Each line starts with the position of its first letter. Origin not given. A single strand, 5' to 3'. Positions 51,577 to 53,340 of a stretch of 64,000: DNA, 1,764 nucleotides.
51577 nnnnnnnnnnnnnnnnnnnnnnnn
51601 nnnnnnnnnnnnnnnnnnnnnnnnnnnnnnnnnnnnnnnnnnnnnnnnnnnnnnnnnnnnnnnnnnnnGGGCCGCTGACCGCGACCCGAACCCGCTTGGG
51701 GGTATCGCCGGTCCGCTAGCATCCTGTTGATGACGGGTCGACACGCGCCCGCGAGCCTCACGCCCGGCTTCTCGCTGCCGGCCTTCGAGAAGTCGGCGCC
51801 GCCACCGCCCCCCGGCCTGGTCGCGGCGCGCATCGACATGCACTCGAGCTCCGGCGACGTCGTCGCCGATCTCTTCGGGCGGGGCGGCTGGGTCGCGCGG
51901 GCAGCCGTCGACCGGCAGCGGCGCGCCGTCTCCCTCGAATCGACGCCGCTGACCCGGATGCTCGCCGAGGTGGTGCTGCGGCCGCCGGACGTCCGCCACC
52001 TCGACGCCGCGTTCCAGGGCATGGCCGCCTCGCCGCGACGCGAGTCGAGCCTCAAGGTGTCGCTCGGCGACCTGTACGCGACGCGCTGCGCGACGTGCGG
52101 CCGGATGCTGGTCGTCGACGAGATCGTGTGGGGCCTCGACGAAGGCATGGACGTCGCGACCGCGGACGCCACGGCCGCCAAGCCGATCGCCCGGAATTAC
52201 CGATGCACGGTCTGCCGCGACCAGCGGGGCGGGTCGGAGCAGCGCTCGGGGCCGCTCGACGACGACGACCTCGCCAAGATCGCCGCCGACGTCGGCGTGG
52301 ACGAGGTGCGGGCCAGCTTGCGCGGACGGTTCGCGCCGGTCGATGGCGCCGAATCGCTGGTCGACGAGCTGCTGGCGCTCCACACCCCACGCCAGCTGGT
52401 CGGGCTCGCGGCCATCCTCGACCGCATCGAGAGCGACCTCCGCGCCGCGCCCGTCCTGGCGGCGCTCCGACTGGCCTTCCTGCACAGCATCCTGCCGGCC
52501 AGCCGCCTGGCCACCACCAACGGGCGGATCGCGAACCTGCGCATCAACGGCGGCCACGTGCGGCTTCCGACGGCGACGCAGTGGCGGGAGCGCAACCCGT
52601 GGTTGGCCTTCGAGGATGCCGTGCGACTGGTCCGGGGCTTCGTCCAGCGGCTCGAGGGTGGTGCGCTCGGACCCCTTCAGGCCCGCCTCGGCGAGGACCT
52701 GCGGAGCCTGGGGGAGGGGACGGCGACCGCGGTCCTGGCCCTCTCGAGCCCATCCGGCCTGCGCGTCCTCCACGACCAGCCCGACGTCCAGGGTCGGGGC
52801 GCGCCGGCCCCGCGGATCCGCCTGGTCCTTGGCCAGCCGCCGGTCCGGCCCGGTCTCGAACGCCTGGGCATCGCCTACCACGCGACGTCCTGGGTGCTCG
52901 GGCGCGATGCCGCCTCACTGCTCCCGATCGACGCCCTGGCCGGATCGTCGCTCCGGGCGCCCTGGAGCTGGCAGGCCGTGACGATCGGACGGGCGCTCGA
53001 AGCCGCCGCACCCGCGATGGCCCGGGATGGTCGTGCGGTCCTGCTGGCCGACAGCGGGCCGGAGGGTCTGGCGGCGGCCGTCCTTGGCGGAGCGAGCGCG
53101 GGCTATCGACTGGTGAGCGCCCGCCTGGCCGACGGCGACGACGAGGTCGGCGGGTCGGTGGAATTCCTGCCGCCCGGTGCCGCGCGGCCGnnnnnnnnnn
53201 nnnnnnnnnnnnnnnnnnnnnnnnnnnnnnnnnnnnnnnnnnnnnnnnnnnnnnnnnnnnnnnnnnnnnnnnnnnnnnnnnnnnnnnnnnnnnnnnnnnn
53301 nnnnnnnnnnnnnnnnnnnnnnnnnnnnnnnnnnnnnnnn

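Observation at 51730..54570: Unbroken 946-aa Zn-ribbon methylase-like protein with a degenerate DPPY motif and a nuclease-like C-terminus: candidate single-protein DNA-sensing or defence element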

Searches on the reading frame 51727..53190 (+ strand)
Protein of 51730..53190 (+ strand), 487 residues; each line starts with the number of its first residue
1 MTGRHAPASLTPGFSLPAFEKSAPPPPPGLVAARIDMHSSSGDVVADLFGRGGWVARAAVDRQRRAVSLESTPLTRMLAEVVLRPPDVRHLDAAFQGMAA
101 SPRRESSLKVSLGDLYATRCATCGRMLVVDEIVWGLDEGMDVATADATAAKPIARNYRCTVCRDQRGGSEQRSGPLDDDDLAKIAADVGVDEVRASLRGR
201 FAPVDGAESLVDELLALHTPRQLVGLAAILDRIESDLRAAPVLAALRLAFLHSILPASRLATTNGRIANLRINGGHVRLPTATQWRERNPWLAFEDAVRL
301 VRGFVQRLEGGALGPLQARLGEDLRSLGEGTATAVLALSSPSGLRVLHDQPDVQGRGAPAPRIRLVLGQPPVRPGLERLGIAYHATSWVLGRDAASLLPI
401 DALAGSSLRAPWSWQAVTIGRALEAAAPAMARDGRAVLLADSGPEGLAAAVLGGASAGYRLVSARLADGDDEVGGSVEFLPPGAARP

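Call 20: search_protein_families(library=pfam, proteins=[window:51727-52926:+], max_evalue=10)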
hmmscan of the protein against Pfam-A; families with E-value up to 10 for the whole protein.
window:51727-52926:+ (400 aa): 2 families
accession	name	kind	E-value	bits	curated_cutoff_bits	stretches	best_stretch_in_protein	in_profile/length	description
PF25232.1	DUF7848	-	0.14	12.7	24.5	1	147-175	19-47/80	Domain of unknown function (DUF7848)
PF01555.25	N6_N4_Mtase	-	0.44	10.9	26.7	1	28-72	167-211/221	DNA methylase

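Call 61: search_protein_families(library=phrogs, proteins=[window:51730-53190:+], max_evalue=0.01)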
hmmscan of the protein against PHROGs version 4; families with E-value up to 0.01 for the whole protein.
window:51730-53190:+ (487 aa): 0 families
